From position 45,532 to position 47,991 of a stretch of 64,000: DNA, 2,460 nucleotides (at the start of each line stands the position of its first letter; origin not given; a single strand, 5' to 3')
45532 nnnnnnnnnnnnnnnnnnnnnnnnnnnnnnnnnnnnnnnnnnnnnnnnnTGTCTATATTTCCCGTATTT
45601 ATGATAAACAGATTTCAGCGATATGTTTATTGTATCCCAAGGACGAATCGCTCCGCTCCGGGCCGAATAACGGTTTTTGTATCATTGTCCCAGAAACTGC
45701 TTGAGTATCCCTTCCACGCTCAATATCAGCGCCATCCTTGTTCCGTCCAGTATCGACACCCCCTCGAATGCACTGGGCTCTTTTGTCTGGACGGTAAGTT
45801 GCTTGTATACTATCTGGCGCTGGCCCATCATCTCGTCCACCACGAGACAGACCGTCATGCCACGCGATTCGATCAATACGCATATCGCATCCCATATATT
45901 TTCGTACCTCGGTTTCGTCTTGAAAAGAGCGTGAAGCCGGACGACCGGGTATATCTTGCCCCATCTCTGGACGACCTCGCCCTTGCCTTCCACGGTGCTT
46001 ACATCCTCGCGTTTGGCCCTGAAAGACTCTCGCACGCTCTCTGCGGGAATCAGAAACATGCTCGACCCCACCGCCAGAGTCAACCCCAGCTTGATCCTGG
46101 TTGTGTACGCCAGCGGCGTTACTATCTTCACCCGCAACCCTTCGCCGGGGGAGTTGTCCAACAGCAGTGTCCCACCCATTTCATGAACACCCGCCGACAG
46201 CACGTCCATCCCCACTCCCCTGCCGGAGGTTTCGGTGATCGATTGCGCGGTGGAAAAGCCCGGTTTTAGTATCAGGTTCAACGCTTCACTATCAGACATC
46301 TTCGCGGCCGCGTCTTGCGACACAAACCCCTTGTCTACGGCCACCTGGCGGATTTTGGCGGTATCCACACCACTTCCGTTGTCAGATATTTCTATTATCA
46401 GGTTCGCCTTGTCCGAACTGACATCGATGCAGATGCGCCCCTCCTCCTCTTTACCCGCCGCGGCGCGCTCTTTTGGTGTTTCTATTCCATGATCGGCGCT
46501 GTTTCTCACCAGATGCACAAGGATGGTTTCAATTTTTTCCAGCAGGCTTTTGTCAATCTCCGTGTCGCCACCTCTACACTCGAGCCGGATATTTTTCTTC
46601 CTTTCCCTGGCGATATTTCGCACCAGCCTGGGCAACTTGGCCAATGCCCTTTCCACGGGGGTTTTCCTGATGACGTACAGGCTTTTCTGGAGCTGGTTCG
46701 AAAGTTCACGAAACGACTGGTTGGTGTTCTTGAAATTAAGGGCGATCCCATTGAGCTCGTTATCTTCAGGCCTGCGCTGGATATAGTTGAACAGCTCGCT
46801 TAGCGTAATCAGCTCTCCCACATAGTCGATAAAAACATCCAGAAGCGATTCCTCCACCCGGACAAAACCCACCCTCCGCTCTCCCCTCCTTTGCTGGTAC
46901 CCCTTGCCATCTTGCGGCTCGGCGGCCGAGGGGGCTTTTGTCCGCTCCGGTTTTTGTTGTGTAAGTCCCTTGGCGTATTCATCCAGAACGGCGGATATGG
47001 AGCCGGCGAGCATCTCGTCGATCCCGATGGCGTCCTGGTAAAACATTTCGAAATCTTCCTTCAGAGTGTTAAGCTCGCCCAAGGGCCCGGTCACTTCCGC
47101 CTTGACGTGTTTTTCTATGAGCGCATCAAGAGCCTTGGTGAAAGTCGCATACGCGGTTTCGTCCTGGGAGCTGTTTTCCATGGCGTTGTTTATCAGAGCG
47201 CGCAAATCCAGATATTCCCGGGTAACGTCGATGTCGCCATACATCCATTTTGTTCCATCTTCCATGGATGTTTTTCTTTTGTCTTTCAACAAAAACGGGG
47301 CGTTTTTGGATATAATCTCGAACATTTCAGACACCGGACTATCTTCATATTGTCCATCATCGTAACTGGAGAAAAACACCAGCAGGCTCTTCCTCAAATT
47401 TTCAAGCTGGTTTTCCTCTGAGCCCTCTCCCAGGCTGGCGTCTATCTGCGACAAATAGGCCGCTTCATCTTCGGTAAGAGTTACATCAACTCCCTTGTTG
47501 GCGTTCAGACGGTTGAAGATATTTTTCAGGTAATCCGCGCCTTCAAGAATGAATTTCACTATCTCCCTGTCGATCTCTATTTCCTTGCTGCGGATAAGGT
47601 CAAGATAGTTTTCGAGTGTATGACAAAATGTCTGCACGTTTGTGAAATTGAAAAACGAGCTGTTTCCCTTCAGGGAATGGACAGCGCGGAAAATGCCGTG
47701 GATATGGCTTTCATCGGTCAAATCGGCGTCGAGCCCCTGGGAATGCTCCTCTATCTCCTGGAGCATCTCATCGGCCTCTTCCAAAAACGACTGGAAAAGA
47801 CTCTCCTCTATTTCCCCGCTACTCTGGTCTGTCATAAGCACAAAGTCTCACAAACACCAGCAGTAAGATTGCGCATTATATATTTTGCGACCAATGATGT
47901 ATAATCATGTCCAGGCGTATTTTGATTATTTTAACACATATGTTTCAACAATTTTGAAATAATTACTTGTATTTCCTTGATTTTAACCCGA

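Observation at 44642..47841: Minimal chemosensory pair: CheA plus a CheD deamidase fused to a CheB-type receiver domain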

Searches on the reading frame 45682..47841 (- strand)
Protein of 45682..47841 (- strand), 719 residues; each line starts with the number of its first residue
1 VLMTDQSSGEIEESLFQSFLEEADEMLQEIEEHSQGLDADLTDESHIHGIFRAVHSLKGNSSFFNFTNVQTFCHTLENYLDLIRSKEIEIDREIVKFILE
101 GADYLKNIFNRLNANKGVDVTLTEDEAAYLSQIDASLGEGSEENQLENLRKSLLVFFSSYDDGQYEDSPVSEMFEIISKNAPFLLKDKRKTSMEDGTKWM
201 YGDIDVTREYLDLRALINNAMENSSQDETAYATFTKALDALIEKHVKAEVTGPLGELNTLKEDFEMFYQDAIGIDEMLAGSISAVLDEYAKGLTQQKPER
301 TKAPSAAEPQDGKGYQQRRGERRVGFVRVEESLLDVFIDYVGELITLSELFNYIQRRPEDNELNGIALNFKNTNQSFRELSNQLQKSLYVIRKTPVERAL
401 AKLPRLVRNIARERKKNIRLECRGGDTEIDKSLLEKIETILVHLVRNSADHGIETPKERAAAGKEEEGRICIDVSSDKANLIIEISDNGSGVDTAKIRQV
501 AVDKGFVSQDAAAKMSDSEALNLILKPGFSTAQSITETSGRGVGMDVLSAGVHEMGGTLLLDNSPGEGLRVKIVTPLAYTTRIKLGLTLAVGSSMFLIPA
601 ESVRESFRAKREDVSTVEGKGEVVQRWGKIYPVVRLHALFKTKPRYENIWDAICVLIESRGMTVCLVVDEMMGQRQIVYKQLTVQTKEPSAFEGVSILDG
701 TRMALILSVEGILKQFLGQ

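Call 3: search_protein_families(library=pfam, proteins=[window:45682-47841:-], max_evalue=0.01)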
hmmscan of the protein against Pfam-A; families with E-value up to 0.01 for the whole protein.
window:45682-47841:- (719 aa): 4 families
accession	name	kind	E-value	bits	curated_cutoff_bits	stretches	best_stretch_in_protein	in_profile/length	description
PF01584.24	CheW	-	3.1e-19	69.4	23.5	1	586-714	2-135/138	CheW-like domain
PF01627.28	Hpt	-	8.2e-15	55.3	24.6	1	15-107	2-76/84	Hpt domain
PF02518.31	HATPase_c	-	2.1e-14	54.3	26.4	1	437-577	6-109/111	Histidine kinase-, DNA gyrase B-, and HSP90-like ATPase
PF02895.20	H-kinase_dim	-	0.002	19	23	1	327-387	4-64/68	Signal transducing histidine kinase, homodimeric domain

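Call 4: search_protein_families(library=ncbifam, proteins=[window:45682-47841:-], max_evalue=0.01)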
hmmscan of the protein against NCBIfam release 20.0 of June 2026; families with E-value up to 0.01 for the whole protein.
window:45682-47841:- (719 aa): 8 families
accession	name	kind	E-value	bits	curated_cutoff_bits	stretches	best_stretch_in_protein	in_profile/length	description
NF007835.0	PRK10547.1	equivalog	4.1e-96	323.1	793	1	15-710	6-654/670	chemotaxis protein CheA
NF041336.1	CheA_Halo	equivalog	1.1e-95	321.7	950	1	16-710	5-664/666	chemotaxis protein CheA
NF011874.0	PRK15347.1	equivalog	1.9e-06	26.3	852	1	466-579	530-616/921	two component system sensor kinase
TIGR02916.1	PEP_his_kin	equivalog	1.1e-05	24.3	300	1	372-499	519-630/679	XrtA/PEP-CTERM system histidine kinase PrsK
NF008298.1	PRK11086.1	subfamily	2.9e-05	22.7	520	1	411-508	395-484/529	DcuS/MalK family sensor histidine kinase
NF007007.0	PRK09470.1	equivalog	0.00074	18.5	486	0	519-578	400-460/463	envelope stress sensor histidine kinase CpxA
NF007004.0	PRK09467.1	equivalog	0.0014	17.5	415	0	519-577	379-436/440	two-component system sensor histidine kinase EnvZ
NF047405.1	SensHisKinSapS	equivalog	0.0039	16.6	550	1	465-530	244-308/341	two-component system sensor histidine kinase SapS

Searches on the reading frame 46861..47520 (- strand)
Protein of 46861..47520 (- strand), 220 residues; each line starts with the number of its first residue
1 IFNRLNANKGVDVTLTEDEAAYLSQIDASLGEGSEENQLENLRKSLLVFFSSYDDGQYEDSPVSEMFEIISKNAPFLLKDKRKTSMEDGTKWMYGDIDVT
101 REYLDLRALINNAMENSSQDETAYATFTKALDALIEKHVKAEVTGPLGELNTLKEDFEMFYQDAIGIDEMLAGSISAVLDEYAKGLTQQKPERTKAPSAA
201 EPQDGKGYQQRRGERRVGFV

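Call 62: search_solved_structures(query=window:46861-47520:-, max_evalue=1)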
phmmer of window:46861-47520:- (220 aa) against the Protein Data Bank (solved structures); distinct sequences matched with E-value up to 1: 0.
